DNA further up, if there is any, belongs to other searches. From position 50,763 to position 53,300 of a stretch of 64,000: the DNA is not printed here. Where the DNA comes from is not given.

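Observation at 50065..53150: DMFase-large-subunit-like 745-aa protein co-translated with an amidohydrolase-2 enzyme, with no DMFase small subunit present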

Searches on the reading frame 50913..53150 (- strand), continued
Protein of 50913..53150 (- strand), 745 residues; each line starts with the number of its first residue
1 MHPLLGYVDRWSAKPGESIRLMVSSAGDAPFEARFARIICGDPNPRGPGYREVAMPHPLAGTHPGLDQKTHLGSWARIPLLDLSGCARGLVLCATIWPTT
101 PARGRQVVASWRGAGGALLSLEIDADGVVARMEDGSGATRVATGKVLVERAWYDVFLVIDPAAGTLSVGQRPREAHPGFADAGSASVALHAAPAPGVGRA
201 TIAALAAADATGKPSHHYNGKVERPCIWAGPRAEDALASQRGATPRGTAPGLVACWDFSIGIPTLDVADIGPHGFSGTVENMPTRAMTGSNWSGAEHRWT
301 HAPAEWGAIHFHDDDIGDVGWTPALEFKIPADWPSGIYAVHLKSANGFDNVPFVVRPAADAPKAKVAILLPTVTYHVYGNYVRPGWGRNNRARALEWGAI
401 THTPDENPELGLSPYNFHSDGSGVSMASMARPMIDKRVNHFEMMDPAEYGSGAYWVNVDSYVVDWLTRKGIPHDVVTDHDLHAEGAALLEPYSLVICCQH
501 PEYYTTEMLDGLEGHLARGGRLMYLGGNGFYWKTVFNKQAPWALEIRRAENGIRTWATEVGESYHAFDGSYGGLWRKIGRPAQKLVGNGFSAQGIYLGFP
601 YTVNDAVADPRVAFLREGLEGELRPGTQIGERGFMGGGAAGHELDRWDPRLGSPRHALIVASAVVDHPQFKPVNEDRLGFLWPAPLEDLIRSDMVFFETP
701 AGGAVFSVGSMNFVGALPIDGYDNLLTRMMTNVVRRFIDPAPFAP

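Call 57: predict_structure(alignment_id=A1)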
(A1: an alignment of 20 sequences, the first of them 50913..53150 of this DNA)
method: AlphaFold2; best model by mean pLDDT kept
length: 745 residues; sequences in the alignment: 20
mean_pLDDT: 78.3   pTM: 0.80
mean pLDDT of the five models: 78.3, 77.9, 77.8, 75.0, 70.5
residues with pLDDT >= 90: 285; 70-90: 258; 50-70: 103; < 50: 99
segments of 3 or more residues with pLDDT < 50: 374-382, 412-417, 423-427, 527-534, 541-584, 586-594, 636-642, 673-683
pLDDT, mean of each block of 10 residues (from residue 1): 84 91 94 97 85 95 93 89 92 93 93 92 96 89 93 95 94 90 93 84 91 89 91 83 73 89 82 89 69 65 78 77 94 94 92 90 91 45 65 87 73 48 51 78 66 73 93 89 83 86 70 85 65 52 40 29 31 43 47 58 92 93 90 48 63 80 72 40 61 84 82 77 92 94 74
secondary structure, 60 per line:
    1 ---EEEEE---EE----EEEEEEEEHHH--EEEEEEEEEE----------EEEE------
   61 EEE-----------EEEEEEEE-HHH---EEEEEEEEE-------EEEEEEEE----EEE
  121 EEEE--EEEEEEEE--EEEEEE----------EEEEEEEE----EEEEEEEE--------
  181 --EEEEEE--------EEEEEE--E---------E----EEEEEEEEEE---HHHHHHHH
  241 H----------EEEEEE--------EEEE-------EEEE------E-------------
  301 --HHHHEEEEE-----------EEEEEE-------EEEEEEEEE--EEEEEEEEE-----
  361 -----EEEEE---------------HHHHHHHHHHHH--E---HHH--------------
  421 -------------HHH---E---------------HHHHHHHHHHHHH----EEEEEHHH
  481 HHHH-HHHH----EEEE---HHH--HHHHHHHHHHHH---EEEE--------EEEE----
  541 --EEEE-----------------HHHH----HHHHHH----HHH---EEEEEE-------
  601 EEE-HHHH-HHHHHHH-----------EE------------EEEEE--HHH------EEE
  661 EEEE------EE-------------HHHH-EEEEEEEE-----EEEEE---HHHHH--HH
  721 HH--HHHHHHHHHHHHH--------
elements in order (helices of 4 or more, strands of 3 or more residues): E4-8 E18-25 E31-40 E51-54 E61-63 E75-82 E90-98 E106-113 E118-124 E127-134 E137-142 E153-160 E165-172 E183-188 E197-202 E220-229 H233-241 E252-257 E266-269 E277-280 H303-306 E307-311 E323-328 E336-344 E347-355 E366-370 H386-397 H456-468 E473-477 H478-484 H486-489 E494-497 H506-517 E521-524 E533-536 E543-546 H564-567 H572-577 E588-593 E601-603 H605-608 H610-616 E642-646 E658-664 H686-689 E691-698 E704-708 H712-716 H719-722 H725-737

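Call 59: fold_search(model_id=the predicted structure, library=pdb)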
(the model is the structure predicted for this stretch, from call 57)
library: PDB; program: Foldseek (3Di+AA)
matches with E <= 10: 1773; with E <= 0.001: 150
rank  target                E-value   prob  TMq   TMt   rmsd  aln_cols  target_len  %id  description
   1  8i5a_B                1.8e-66  1.00  0.83  0.85   5.1       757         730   38  N-acetyl-(R)-beta-phenylalanine acylase, 2.75 angstrom resolution (released 2023-03-15)
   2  8i5a_A                8.6e-66  1.00  0.83  0.84   5.3       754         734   39  N-acetyl-(R)-beta-phenylalanine acylase, 2.75 angstrom resolution (released 2023-03-15)
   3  8huy_B                1.1e-65  1.00  0.83  0.85   5.1       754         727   39  N-acetyl-(R)-beta-phenylalanine acylase (released 2023-03-15)
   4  8i59_B                5.1e-65  1.00  0.82  0.85   5.1       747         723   39  N-acetyl-(R)-beta-phenylalanine acylase, selenomethionyl derivative (released 2023-03-15)
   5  8huy_A                7.1e-65  1.00  0.83  0.85   5.1       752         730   38  N-acetyl-(R)-beta-phenylalanine acylase (released 2023-03-15)
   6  8i59_A                2.0e-64  1.00  0.82  0.85   5.1       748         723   39  N-acetyl-(R)-beta-phenylalanine acylase, selenomethionyl derivative (released 2023-03-15)
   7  6lvb_A                4.2e-61  1.00  0.81  0.79   5.5       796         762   31  Structure of Dimethylformamidase, tetramer (released 2020-06-03)
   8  6lvd_A                7.4e-59  1.00  0.79  0.79   5.8       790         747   30  Structure of Dimethylformamidase, tetramer, Y440A mutant (released 2020-06-03)
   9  6lve_A                1.5e-58  1.00  0.80  0.79   5.7       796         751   30  Structure of Dimethylformamidase, tetramer, E521A mutant (released 2020-06-03)
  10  3flp_A                7.2e-08  1.00  0.18  0.52   7.1       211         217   15  Crystal structure of native heptameric SAP-like pentraxin from Limulus polyphemus (released 2009-01-20)
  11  4dqa                  1.4e-07  1.00  0.20  0.40  18.5       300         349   13  Crystal structure of a putative carbohydrate binding protein (BACOVA_03559) from Bacteroides ovatus ATCC 8483 at 1.50 A  (released 2012-03-21)
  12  5ik7_B                1.2e-06  1.00  0.17  0.31  19.7       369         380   12  Laminin A2LG45 I-form, Apo. (released 2016-08-10)
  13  5w6p_D                1.3e-06  1.00  0.18  0.20   8.2       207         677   11  Crystal structure of Bacteriophage CBA120 tailspike protein 2 enzymatically active domain (TSP2dN, orf211) (released 2018-10-24)
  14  1dyk                  1.5e-06  1.00  0.17  0.32  18.2       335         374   12  Laminin alpha 2 chain LG4-5 domain pair (released 2001-02-04)
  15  5w6p_A                1.8e-06  1.00  0.18  0.20   8.2       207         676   11  Crystal structure of Bacteriophage CBA120 tailspike protein 2 enzymatically active domain (TSP2dN, orf211) (released 2018-10-24)
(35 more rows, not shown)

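Call 61: find_encoding_contigs(protein=P0002, flank=8000, max_places=1)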
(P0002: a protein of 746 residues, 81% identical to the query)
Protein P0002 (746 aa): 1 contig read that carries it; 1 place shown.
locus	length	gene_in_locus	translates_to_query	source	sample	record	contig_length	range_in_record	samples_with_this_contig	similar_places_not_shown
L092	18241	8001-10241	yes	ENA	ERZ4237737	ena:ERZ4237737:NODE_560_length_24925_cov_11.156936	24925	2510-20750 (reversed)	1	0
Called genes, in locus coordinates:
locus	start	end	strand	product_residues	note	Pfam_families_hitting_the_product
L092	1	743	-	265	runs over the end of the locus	PF00005:ABC_tran, PF02463:SMC_N (faint), PF13304:AAA_21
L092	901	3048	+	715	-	PF13620:CarboxypepD_reg (weak)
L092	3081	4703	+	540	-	PF01645:Glu_synthase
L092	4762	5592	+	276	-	PF02678:Pirin, PF05726:Pirin_C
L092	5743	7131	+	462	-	PF01425:Amidase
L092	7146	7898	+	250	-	PF01177:Asp_Glu_race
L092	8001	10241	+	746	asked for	PF20254:DMFA2_C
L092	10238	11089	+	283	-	PF04909:Amidohydro_2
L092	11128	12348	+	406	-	PF07690:MFS_1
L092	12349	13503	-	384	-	PF02771:Acyl-CoA_dh_N, PF02770:Acyl-CoA_dh_M, PF00441:Acyl-CoA_dh_1, PF22924:ACOX_C_alpha1 (weak), PF08028:Acyl-CoA_dh_2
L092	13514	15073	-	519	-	PF06253:MTTB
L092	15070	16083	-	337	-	PF03171:2OG-FeII_Oxy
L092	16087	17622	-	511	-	PF06253:MTTB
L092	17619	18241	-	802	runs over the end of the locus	PF01266:DAO, PF16350:FAO_M, PF01571:GCV_T, PF08669:GCV_T_C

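Call 62: find_encoding_contigs(protein=P0004, flank=8000, max_places=1)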
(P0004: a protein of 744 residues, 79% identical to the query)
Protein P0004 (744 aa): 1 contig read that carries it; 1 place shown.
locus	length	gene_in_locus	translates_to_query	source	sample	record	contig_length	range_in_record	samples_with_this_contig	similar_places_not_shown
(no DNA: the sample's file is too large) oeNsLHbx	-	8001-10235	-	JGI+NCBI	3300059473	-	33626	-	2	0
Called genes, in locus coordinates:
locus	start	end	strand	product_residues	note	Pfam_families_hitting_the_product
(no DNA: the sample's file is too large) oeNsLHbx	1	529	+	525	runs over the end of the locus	PF00496:SBP_bac_5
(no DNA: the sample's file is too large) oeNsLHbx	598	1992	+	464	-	PF01425:Amidase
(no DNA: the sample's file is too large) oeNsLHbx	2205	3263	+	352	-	PF03781:FGE-sulfatase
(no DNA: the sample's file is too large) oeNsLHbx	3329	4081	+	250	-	PF01177:Asp_Glu_race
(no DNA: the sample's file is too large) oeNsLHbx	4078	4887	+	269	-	PF01177:Asp_Glu_race, PF17645:Amdase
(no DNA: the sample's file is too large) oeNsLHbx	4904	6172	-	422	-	PF00282:Pyridoxal_deC, PF00266:Aminotran_5 (weak)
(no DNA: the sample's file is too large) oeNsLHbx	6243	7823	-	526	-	PF00496:SBP_bac_5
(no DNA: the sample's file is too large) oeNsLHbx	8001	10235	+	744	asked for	PF20254:DMFA2_C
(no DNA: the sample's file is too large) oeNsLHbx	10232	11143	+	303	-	PF04909:Amidohydro_2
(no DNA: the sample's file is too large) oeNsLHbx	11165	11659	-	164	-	PF00691:OmpA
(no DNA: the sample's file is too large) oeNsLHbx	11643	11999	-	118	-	-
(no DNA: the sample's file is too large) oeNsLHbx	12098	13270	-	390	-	-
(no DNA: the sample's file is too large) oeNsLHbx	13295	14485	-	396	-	-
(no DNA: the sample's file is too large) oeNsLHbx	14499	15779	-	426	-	-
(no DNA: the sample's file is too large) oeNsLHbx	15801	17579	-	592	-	PF00089:Trypsin, PF13365:Trypsin_2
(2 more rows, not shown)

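Call 63: find_encoding_contigs(protein=P0011, flank=8000, max_places=1)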
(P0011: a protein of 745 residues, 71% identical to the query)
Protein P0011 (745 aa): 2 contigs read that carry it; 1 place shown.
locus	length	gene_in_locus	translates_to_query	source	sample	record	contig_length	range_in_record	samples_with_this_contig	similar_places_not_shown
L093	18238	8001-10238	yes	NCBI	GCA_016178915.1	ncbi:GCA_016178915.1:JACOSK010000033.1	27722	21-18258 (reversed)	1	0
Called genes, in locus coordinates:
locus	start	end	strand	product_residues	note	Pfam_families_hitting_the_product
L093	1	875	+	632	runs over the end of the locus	PF00664:ABC_membrane, PF02463:SMC_N (weak), PF00005:ABC_tran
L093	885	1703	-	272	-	PF18306:LDcluster4, PF03641:Lysine_decarbox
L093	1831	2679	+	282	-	PF01557:FAA_hydrolase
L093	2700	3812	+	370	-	-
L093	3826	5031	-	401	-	-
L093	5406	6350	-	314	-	PF00248:Aldo_ket_red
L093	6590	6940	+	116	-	PF01266:DAO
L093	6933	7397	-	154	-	-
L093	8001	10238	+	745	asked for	PF20254:DMFA2_C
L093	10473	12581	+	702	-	PF12729:4HB_MCP_1, PF00672:HAMP, PF00015:MCPsignal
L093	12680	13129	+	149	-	PF07323:DUF1465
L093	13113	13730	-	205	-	PF02798:GST_N, PF13417:GST_N_3, PF13409:GST_N_2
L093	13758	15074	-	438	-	PF00202:Aminotran_3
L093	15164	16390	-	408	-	PF03486:HI0933_like (faint), PF07992:Pyr_redox_2, PF13738:Pyr_redox_3 (faint), PF00070:Pyr_redox, PF14759:Reductase_C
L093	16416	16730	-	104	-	PF00355:Rieske, PF13806:Rieske_2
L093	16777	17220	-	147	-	PF07310:PAS_5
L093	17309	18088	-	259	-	PF00596:Aldolase_II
